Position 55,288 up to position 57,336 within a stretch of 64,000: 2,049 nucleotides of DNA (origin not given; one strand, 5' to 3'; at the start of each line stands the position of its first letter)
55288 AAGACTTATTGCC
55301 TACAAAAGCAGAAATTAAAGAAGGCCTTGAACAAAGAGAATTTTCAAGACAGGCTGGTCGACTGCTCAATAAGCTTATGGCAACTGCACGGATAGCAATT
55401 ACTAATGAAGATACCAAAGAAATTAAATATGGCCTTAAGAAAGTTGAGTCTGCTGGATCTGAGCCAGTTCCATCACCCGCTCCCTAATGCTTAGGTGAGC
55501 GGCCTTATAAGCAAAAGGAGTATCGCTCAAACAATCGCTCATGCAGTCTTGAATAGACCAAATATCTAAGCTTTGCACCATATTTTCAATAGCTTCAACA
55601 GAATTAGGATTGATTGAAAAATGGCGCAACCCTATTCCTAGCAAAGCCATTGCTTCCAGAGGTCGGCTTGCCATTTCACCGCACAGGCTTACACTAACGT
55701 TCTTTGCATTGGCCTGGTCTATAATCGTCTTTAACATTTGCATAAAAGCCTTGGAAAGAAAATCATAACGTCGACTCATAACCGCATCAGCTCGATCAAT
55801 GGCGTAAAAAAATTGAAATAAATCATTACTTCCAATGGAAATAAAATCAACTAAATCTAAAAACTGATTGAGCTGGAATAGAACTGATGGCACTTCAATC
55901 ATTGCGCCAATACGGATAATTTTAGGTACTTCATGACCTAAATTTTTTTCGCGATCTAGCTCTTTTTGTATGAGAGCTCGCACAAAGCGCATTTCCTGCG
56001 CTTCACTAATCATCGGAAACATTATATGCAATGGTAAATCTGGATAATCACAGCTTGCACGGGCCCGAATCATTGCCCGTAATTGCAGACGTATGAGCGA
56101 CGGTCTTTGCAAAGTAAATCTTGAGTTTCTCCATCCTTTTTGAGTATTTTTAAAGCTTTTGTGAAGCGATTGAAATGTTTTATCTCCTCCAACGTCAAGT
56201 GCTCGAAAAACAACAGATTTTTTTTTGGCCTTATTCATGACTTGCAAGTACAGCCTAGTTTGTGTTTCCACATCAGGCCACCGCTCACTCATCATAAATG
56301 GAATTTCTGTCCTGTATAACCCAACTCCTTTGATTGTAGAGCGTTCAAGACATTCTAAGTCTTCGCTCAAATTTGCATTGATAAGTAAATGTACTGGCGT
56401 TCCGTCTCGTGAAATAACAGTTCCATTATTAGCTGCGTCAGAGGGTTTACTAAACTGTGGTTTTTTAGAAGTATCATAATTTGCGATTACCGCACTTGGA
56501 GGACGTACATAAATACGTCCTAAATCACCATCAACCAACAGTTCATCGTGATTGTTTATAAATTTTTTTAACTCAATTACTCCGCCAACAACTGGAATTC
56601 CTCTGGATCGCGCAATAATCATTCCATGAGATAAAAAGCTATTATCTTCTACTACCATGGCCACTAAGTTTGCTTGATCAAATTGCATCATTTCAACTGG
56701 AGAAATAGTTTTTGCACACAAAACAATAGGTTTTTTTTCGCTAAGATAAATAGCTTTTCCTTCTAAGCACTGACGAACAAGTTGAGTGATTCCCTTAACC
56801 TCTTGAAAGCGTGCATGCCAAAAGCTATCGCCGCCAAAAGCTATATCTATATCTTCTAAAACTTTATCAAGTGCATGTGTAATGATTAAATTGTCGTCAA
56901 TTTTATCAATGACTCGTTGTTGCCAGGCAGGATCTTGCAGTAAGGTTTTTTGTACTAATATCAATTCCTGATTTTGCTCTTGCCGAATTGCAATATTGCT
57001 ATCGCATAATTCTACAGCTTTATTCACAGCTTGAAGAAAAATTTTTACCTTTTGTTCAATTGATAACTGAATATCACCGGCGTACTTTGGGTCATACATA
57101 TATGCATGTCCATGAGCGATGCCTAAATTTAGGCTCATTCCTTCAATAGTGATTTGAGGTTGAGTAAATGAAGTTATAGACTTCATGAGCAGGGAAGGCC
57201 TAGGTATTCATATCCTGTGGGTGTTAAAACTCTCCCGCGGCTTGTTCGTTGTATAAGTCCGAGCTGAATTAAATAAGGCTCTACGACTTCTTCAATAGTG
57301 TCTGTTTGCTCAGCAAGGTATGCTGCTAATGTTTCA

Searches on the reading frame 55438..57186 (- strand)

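Call 66: search_protein_families(library=pfam, max_evalue=0.00001, proteins=[window:55438-57186:-])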
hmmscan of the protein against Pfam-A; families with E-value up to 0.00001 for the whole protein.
window:55438-57186:- (583 aa): 3 families
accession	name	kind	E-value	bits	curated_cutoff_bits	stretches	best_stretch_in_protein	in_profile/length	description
PF02896.24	PEP-utilizers_C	-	1.2e-74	251.6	22.8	1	257-540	12-291/293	PEP-utilising enzyme, PEP-binding domain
PF00391.29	PEP-utilizers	-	2.2e-12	46.8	23.1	1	152-223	3-72/72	PEP-utilising enzyme, mobile domain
PF05524.18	PEP-utilisers_N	-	1.3e-07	32.2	24.4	1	16-113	2-106/121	PEP-utilising enzyme, N-terminal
